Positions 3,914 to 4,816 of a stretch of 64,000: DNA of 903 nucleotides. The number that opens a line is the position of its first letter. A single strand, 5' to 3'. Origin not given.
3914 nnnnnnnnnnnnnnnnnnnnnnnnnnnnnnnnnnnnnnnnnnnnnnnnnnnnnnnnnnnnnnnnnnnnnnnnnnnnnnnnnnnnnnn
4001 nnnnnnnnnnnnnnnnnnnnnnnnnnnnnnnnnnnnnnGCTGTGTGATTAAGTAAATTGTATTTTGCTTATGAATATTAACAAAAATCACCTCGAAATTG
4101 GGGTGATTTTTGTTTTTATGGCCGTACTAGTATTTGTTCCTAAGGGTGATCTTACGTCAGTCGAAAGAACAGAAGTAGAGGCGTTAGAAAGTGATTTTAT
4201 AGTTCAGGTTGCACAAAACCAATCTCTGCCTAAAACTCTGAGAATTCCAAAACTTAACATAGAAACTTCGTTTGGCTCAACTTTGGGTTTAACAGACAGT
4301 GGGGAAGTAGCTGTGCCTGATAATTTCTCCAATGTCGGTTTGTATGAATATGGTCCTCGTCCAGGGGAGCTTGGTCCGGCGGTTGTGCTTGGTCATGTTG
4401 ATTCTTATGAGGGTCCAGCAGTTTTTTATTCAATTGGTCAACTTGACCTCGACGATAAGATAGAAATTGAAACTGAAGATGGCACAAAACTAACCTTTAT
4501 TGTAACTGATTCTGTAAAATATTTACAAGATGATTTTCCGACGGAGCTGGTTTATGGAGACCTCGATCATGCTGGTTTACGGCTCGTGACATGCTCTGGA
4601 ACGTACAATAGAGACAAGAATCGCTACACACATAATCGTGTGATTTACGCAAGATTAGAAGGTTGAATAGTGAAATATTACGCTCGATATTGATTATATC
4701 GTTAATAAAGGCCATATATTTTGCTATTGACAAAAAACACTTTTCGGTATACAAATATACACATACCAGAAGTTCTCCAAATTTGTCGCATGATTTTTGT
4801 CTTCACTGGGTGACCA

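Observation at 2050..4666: Sortase with an adjacent substrate that lacks LPXTG: a non-canonical sorting signal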

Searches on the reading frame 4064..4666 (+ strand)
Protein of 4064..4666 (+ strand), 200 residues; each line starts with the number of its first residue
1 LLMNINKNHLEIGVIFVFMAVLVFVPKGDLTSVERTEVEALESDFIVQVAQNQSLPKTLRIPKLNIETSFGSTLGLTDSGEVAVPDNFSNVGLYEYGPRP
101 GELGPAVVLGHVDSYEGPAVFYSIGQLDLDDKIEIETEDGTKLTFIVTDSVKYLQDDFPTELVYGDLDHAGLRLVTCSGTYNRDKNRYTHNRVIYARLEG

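Call 3: search_protein_families(library=pfam, proteins=[window:4064-4666:+], max_evalue=0.01)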
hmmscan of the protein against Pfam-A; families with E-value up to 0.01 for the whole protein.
window:4064-4666:+ (200 aa): 1 family
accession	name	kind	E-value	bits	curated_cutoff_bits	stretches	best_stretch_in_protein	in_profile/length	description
PF04203.18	Sortase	-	2e-17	63.5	26.6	1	59-198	1-124/125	Sortase domain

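Call 4: search_protein_families(library=ncbifam, proteins=[window:4064-4666:+], max_evalue=0.01)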
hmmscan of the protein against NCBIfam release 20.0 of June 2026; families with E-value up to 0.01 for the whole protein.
window:4064-4666:+ (200 aa): 3 families
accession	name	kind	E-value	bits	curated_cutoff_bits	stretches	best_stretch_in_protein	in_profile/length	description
NF033748.1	class_F_sortase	subfamily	4.6e-44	149.8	166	1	51-198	6-154/155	class F sortase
NF033747.1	class_E_sortase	subfamily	0.0025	17.7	160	1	58-151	73-157/211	class E sortase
NF033746.1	class_D_sortase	subfamily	0.005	16.7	165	1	90-177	36-114/135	class D sortase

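Call 8: find_homologous_proteins(query=window:4064-4666:+)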
Query window:4064-4666:+ (200 aa): 430 proteins with E <= 0.001 among 986 candidates; the best 120 are listed.
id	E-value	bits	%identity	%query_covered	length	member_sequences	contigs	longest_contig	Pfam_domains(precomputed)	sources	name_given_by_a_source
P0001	1.3e-126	438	100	99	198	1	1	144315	PF04203.19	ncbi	-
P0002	1.7e-60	222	53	99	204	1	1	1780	PF04203.19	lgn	-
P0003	2.5e-59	218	53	98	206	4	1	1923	PF04203.19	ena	-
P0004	3.3e-57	211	52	99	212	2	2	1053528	PF04203.19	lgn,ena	-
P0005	2.0e-56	209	52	98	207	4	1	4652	PF04203.19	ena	-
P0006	6.2e-56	207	50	98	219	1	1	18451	PF04203.19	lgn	-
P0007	3.2e-55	205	61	74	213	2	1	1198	PF04203.19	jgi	jgi:sortase (surface protein transpeptidase)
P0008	4.0e-55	204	56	89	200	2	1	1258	PF04203.19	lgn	-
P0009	1.2e-54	203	53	91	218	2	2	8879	PF04203.19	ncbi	-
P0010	5.6e-54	201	63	73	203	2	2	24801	PF04203.19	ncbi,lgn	-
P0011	8.6e-54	200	60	75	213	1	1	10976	PF04203.19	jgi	jgi:sortase (surface protein transpeptidase)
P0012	8.6e-54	200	51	94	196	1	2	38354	PF04203.19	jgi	-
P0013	9.3e-54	200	49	98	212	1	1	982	PF04203.19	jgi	-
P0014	1.3e-53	199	51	92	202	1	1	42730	PF04203.19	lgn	-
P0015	1.4e-53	199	61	73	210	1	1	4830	PF04203.19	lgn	-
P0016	3.2e-53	198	52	94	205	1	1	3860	PF04203.19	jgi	-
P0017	3.4e-53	198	52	94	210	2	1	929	PF04203.19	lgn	-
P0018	3.6e-53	198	62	72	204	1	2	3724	PF04203.19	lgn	-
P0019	5.9e-53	197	57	79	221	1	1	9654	PF04203.19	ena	-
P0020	6.1e-53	197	50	93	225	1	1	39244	PF04203.19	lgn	-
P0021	6.4e-53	197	49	98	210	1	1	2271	PF04203.19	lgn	-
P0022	7.5e-53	197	50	97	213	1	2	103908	PF04203.19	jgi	-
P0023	7.9e-53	197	59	73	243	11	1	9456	PF04203.19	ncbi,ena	-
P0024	8.4e-53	197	60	76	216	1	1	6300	PF04203.19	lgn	-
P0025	9.0e-53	197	61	74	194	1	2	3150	PF04203.19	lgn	-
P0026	1.2e-52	196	61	73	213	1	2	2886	PF04203.19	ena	-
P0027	1.4e-52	196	47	99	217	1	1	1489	PF04203.19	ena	-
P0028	1.5e-52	196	56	74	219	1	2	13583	PF04203.19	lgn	-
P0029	1.6e-52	196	56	75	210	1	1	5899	PF04203.19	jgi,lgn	-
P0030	1.6e-52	196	60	74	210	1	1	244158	PF04203.19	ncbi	-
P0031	1.8e-52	196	57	83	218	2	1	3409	PF04203.19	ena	-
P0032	2.4e-52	195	46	98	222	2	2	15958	PF04203.19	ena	-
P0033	2.4e-52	195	48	99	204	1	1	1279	PF04203.19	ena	-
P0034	2.9e-52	195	60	73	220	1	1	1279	PF04203.19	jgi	jgi:sortase (surface protein transpeptidase)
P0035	3.2e-52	195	49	93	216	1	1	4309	PF04203.19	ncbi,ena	-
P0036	3.7e-52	195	55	88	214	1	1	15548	PF04203.19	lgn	-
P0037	3.9e-52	195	54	75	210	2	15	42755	PF04203.19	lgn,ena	-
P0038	4.0e-52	195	56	85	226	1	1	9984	PF04203.19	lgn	-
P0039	4.4e-52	194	49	97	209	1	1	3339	PF04203.19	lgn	-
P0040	4.6e-52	194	48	99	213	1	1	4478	PF04203.19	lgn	-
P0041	7.8e-52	194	53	85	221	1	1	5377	PF04203.19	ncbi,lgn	-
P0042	7.8e-52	194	49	92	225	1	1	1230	PF04203.19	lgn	-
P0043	8.1e-52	194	49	96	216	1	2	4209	PF04203.19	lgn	-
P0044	8.2e-52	194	60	73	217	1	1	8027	PF04203.19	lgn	-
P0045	1.0e-51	193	48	98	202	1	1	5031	PF04203.19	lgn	-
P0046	1.1e-51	193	48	97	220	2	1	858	PF04203.19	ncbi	-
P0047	1.1e-51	193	56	73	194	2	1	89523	PF04203.19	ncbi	ncbi:MAG: class F sortase [Patescibacteria group bacterium]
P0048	1.2e-51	193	60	73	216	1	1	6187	PF04203.19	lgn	-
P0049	1.2e-51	193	59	74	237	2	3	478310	PF04203.19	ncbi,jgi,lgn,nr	ncbi:MAG: class F sortase [Candidatus Pacebacteria bacterium]|jgi:sortase (surface protein transpept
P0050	1.8e-51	192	47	99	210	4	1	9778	PF04203.19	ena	-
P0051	2.2e-51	192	60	74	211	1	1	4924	PF04203.19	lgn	-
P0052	2.2e-51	192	63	73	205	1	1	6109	PF04203.19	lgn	-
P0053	2.4e-51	192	57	74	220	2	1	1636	PF04203.19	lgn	-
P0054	2.5e-51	192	58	73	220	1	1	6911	PF04203.19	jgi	jgi:sortase (surface protein transpeptidase)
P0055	3.2e-51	192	48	96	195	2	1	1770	PF04203.19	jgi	jgi:sortase (surface protein transpeptidase)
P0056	3.3e-51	192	56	74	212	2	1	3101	PF04203.19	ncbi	-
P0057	3.7e-51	191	54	85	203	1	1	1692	PF04203.19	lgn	-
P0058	3.9e-51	191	49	96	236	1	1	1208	PF04203.19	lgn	-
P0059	4.2e-51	191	57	74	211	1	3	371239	PF04203.19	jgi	jgi:sortase (surface protein transpeptidase)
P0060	4.5e-51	191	61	74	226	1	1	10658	PF04203.19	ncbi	-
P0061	4.5e-51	191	61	73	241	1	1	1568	PF04203.19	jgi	jgi:Sortase domain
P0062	5.8e-51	191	49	96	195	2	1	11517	PF04203.19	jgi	jgi:sortase (surface protein transpeptidase)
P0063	6.0e-51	191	58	73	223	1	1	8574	PF04203.19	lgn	-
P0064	6.9e-51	191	56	79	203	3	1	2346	PF04203.19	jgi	jgi:hypothetical protein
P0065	7.8e-51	190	56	74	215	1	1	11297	PF04203.19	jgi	-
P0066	1.0e-50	190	53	84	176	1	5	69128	PF04203.19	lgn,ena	-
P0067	1.0e-50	190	59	73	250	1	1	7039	PF04203.19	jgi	-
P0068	1.0e-50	190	44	96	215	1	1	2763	PF04203.19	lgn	-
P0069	1.1e-50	190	56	80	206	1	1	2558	PF04203.19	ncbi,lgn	-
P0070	1.2e-50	190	59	74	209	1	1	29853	PF04203.19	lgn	-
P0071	1.2e-50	190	53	86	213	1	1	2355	PF04203.19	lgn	-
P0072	1.3e-50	190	57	73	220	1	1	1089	PF04203.19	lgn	-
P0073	1.4e-50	190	60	74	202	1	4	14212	PF04203.19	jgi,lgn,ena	-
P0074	1.5e-50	189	57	78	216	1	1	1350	PF04203.19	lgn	-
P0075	1.7e-50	189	53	88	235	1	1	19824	PF04203.19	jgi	jgi:sortase (surface protein transpeptidase)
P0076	1.8e-50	189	48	97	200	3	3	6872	PF04203.19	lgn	-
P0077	2.0e-50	189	56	73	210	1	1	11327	PF04203.19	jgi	jgi:hypothetical protein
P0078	2.6e-50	189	52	89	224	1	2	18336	PF04203.19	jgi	jgi:sortase (surface protein transpeptidase)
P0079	3.0e-50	188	48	96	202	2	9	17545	PF04203.19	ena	-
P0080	3.3e-50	188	57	74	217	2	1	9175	PF04203.19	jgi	jgi:sortase (surface protein transpeptidase)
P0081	3.4e-50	188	56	73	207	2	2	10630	PF04203.19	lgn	-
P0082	3.5e-50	188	49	93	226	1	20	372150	PF04203.19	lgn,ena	-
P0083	3.7e-50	188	58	73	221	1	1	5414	PF04203.19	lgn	-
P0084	4.4e-50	188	55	75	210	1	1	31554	PF04203.19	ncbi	-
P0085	5.2e-50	188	48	94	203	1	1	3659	PF04203.19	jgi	-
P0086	5.3e-50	188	46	99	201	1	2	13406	PF04203.19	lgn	-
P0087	5.4e-50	188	58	74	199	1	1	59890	PF04203.19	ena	-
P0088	5.6e-50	188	54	75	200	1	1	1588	PF04203.19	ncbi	-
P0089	5.6e-50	188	59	74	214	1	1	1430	PF04203.19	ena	-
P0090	5.6e-50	188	56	82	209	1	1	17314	PF04203.19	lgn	-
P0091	6.1e-50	187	45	99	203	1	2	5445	PF04203.19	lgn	-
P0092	6.6e-50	187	54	77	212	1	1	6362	PF04203.19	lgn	-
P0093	6.9e-50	187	55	74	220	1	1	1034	PF04203.19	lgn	-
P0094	6.9e-50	187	56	74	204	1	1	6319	PF04203.19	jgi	-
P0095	7.3e-50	187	47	99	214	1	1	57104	PF04203.19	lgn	-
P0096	7.9e-50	187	57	74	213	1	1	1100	PF04203.19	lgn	-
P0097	8.3e-50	187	55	80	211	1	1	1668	PF04203.19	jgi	jgi:sortase (surface protein transpeptidase)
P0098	8.3e-50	187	49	94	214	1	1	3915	PF04203.19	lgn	-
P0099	8.6e-50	187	58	75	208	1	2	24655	PF04203.19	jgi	jgi:sortase (surface protein transpeptidase)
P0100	8.6e-50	187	47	93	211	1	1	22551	PF04203.19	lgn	-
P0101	9.5e-50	187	46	96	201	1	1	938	PF04203.19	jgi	jgi:hypothetical protein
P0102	9.5e-50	187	58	74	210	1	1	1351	PF04203.19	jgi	-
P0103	9.5e-50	187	56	74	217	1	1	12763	PF04203.19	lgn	-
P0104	9.7e-50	187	48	94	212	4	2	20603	PF04203.19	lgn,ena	-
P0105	1.0e-49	187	58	74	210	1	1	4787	PF04203.19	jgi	-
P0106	1.4e-49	186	57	74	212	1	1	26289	PF04203.19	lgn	-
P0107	1.7e-49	186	59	72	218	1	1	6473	PF04203.19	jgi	jgi:sortase (surface protein transpeptidase)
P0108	1.8e-49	186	57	83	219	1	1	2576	PF04203.19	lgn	-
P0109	1.8e-49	186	46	97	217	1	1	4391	PF04203.19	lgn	-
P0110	1.8e-49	186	56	77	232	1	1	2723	PF04203.19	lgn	-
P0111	2.1e-49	186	60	75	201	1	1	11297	PF04203.19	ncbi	-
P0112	2.2e-49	186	60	74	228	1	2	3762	PF04203.19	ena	-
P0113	2.2e-49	186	61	73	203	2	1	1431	PF04203.19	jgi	jgi:Sortase domain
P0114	2.3e-49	186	58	74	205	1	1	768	PF04203.19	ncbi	-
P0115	2.6e-49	185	50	94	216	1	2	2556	PF04203.19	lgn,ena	-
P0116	2.6e-49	185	52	85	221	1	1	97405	PF04203.19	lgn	-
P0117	2.7e-49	185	60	73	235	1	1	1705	PF04203.19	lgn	-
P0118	2.8e-49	185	45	94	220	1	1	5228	PF04203.19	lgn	-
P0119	2.8e-49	185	56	74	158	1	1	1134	PF04203.19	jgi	jgi:sortase (surface protein transpeptidase)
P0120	2.9e-49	185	58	72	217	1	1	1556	PF04203.19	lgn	-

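Call 11: search_solved_structures(query=A1, max_evalue=0.01, show_alignments=3)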
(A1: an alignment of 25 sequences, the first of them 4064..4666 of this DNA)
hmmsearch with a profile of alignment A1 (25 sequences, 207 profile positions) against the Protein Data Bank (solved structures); distinct sequences matched with E-value up to 0.01: 1.
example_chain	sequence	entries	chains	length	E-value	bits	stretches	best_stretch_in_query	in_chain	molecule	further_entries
4d70_A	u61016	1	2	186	6.5e-05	25.7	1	85-194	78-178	SORTASE FAMILY PROTEIN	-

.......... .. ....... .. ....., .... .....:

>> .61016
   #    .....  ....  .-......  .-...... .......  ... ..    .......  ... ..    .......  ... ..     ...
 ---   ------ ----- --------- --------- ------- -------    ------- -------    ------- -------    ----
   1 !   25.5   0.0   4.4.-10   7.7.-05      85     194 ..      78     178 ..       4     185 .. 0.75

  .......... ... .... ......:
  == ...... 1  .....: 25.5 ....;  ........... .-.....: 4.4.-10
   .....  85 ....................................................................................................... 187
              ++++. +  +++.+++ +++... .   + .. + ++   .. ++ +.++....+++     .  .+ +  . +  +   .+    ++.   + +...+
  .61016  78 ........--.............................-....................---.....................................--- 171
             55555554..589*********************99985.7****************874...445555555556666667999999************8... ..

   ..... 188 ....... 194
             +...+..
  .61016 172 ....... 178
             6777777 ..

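Call 12: find_related_loci(query=A1, collection=genome_contigs, flank=10000)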
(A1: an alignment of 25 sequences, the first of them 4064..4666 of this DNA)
Query A1 (200 aa) in genome_contigs; peptide patterns used: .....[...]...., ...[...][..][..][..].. (x = any residue, [..] = any of these).
599 stretches matched a pattern (row limit reached: there are more); 580 encode a relative of the query (tblastn E <= 1e-3); the best 80 are kept; 80 distinct loci.
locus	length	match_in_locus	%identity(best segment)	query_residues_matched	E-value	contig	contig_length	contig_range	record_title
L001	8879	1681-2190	53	18-198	2e-58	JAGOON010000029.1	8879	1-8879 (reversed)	MAG: Candidatus Paceibacterota bacterium isolate Gw_Bodden_bin_22 Gw_Bodden_11724_length_8879_cov_5.499429, whole genome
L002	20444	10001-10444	60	52-199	1e-57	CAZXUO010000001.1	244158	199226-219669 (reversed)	MAG TPA_asm: uncultured Candidatus Saccharibacteria bacterium isolate SRP286056_co1_476 genome assembly, contig: NODE_16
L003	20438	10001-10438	56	53-198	3e-56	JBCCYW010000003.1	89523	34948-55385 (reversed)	MAG: Patescibacteria group bacterium isolate P01_F01_bin.20 k141_3107762_length_89523_cov_14.1654, whole genome shotgun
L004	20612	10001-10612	49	6-198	8e-56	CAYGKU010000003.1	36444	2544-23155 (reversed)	MAG TPA_asm: uncultured Candidatus Saccharibacteria bacterium isolate ERP116193_co2_378 genome assembly, contig: NODE_29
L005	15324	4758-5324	48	13-199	2e-55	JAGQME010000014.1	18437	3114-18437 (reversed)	MAG: Candidatus Kaiserbacteria bacterium isolate HKST-UBA34 NODE_14_length_18437_cov_4.787146, whole genome shotgun sequ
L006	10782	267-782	51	27-198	3e-55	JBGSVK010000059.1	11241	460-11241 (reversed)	MAG: Candidatus Paceibacteria bacterium isolate JTS-AC455 k141_3207429, whole genome shotgun sequence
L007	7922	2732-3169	57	53-198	9e-55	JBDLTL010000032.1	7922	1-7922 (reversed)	MAG: Candidatus Parcubacteria bacterium isolate lewisrun_2019_sw_WHONDRS-S19S_0014_A_bin.41 scaffold_0002036, whole geno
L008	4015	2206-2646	56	52-198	8e-54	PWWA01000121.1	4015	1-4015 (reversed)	MAG: Candidatus Woesearchaeota archaeon isolate CSSed11_337R1 CS-Sed11-C55113, whole genome shotgun sequence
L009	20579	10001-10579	49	7-198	7e-54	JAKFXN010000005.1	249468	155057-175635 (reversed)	MAG: Candidatus Parcubacteria bacterium isolate ND3_Bin_27 ND3_0000002, whole genome shotgun sequence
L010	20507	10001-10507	51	36-200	3e-52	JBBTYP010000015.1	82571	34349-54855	MAG: Patescibacteria group bacterium isolate H41-bin057_1 H41_bin057_1_000000000015, whole genome shotgun sequence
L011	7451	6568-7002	57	54-198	3e-52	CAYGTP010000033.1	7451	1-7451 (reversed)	MAG TPA_asm: uncultured Candidatus Saccharibacteria bacterium isolate ERP117304_co2_175 genome assembly, contig: NODE_75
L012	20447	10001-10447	55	50-198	1e-50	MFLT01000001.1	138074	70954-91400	MAG: Candidatus Kaiserbacteria bacterium RIFCSPLOWO2_01_FULL_45_25 rifcsplowo2_01_scaffold_1233, whole genome shotgun se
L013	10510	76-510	56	53-198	2e-49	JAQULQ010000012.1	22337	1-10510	MAG: Candidatus Colwellbacteria bacterium isolate STD1_134 NODE_5076_length_22337_cov_2.762179_Sandtown_D1, whole genome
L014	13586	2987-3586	42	4-198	4e-49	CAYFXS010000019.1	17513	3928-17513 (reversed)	MAG TPA_asm: uncultured Candidatus Saccharibacteria bacterium isolate ERP108616_co2_42 genome assembly, contig: NODE_506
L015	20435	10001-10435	52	54-199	2e-48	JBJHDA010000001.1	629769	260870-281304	MAG: Candidatus Saccharibacteria bacterium isolate SF2967_J5348.maxbin.007_sub NODE_1_length_629769_cov_10.445477, whole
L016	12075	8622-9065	53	53-200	8e-48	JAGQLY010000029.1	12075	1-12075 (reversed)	MAG: Candidatus Kaiserbacteria bacterium isolate HKST-UBA28 k127_2788927, whole genome shotgun sequence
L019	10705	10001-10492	48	36-198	7e-45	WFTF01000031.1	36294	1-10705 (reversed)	MAG: Patescibacteria group bacterium isolate S139_130 k151_231595, whole genome shotgun sequence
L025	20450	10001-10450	44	47-196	4e-38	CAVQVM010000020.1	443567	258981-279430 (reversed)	MAG: uncultured bacterium isolate MFD09267.bin.1.232 genome assembly, contig: contig_25623, whole genome shotgun sequenc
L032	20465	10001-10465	46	44-198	9e-38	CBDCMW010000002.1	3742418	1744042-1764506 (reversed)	MAG: Candidatus Aldehydirespirator sp. isolate e2a2a1f8-459e-4046-a8a7-43a5ecbda485 genome assembly, contig: contig_2, w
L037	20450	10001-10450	43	48-198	3e-37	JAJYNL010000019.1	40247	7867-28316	MAG: Actinomycetes bacterium isolate DBS2-4.bin66 NODE_1521_length_40247_cov_9.09803, whole genome shotgun sequence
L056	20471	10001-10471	42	38-196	2e-35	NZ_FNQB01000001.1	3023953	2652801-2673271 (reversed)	Asanoa ishikariensis strain DSM 44718, whole genome shotgun sequence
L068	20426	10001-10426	43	53-196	7e-35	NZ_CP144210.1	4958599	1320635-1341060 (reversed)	Pengzhenrongella phosphoraccumulans strain M0-14 chromosome, complete genome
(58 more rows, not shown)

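Call 16: find_encoding_contigs(protein=P0001, flank=10000, max_places=3)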
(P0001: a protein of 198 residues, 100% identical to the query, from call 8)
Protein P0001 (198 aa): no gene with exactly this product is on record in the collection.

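Call 32: search_protein_families(library=pfam, proteins=[L002:8019-9812:+, L003:4336-9819:+, L011:4798-6354:+, L016:5768-8425:+, L019:8395-9864:+, L025:8703-9752:+, L032:7550-8806:+, L037:8571-9764:+, L056:8714-9793:+, L068:8721-9758:+], max_evalue=0.001)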
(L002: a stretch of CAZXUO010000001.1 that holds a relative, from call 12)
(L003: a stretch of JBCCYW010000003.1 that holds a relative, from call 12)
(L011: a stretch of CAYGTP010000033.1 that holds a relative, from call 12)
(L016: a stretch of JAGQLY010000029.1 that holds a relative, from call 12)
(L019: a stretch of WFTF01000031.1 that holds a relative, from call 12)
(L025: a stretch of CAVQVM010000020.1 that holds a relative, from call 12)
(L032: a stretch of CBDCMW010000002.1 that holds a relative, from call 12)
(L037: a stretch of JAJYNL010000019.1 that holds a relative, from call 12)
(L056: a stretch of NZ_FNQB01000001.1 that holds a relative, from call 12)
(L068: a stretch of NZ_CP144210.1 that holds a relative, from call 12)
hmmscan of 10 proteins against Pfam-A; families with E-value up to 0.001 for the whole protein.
L002:8019-9812:+ (598 aa): 1 family
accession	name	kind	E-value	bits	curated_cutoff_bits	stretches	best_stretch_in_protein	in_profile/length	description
PF18998.6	Flg_new_2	-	1.9e-07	31.4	23.6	1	464-520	14-70/73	Divergent InlB B-repeat domain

L003:4336-9819:+ (1828 aa): 7 families
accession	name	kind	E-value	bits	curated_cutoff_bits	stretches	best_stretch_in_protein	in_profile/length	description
PF04862.18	DUF642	-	4.7e-18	65.9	27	2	544-698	2-156/157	Protein of unknown function (DUF642)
PF17210.9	SdrD_B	-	2e-13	51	29.7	2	1557-1628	5-79/112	SdrD B-like domain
PF13620.12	CarboxypepD_reg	-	4.2e-10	40.3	32.3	1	1568-1617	6-58/82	Carboxypeptidase regulatory-like domain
PF00932.25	LTD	-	3.1e-06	28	34.3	1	65-160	12-107/109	Lamin Tail Domain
PF13715.12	CarbopepD_reg_2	-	4.3e-06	27.1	32.2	0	1568-1612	5-49/88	CarboxypepD_reg-like domain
PF14339.12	DUF4394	-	2.1e-05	24.4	29.6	1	761-833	142-221/230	Domain of unknown function (DUF4394)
PF07691.17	PA14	-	5.1e-05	23.5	24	0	1335-1397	44-107/147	PA14 domain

L011:4798-6354:+ (519 aa): 0 families

L016:5768-8425:+ (886 aa): 2 families
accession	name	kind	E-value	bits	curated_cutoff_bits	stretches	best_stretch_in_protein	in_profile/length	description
PF24514.1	SpaA_4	-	1.9e-07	32.3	27.3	1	292-377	1-106/107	Prealbumin-like fold domain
PF08531.16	Bac_rhamnosid_N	-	0.00023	21.5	25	1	451-510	2-65/172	Alpha-L-rhamnosidase N-terminal domain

L019:8395-9864:+ (490 aa): 1 family
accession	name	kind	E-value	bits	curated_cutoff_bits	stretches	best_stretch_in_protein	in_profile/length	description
PF17210.9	SdrD_B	-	2.1e-06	28.3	29.7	1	206-265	5-67/112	SdrD B-like domain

L025:8703-9752:+ (350 aa): 1 family
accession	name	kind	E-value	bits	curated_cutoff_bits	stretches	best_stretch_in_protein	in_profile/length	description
PF14344.12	DUF4397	-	5.5e-37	127.4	30.6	2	92-212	2-118/119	Domain of unknown function (DUF4397)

L032:7550-8806:+ (419 aa): 0 families

L037:8571-9764:+ (398 aa): 1 family
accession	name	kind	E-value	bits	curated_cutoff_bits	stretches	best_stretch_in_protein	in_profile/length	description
PF11999.13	Ice_binding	-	5.5e-66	222.6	28.7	1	119-307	1-208/208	Ice-binding-like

L056:8714-9793:+ (360 aa): 1 family
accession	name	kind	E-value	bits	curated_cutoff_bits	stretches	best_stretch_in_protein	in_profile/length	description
PF14344.12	DUF4397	-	3.9e-36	124.7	30.6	1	112-234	1-118/119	Domain of unknown function (DUF4397)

L068:8721-9758:+ (346 aa): 1 family
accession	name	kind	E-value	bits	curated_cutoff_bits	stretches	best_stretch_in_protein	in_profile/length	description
PF11999.13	Ice_binding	-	3.2e-61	207.1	28.7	1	97-282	1-208/208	Ice-binding-like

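Call 33: predict_structure(alignment_id=A1)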
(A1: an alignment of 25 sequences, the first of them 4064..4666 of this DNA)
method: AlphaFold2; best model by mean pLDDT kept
length: 200 residues; sequences in the alignment: 25
mean_pLDDT: 85.9   pTM: 0.70
mean pLDDT of the five models: 85.9, 85.4, 81.2, 81.1, 74.3
residues with pLDDT >= 90: 129; 70-90: 34; 50-70: 28; < 50: 9
segments of 3 or more residues with pLDDT < 50: 42-45
pLDDT, mean of each block of 10 residues (from residue 1): 56 80 75 54 50 86 98 94 93 96 94 88 96 97 97 94 89 94 91 96
secondary structure, 60 per line:
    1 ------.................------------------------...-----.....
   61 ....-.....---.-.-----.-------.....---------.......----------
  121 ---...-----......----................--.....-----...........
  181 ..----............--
elements in order: H7-23 E56-61 E66-70 E90-94 E104-110 E132-137 E142-154 H160-164 E170-182 E187-198
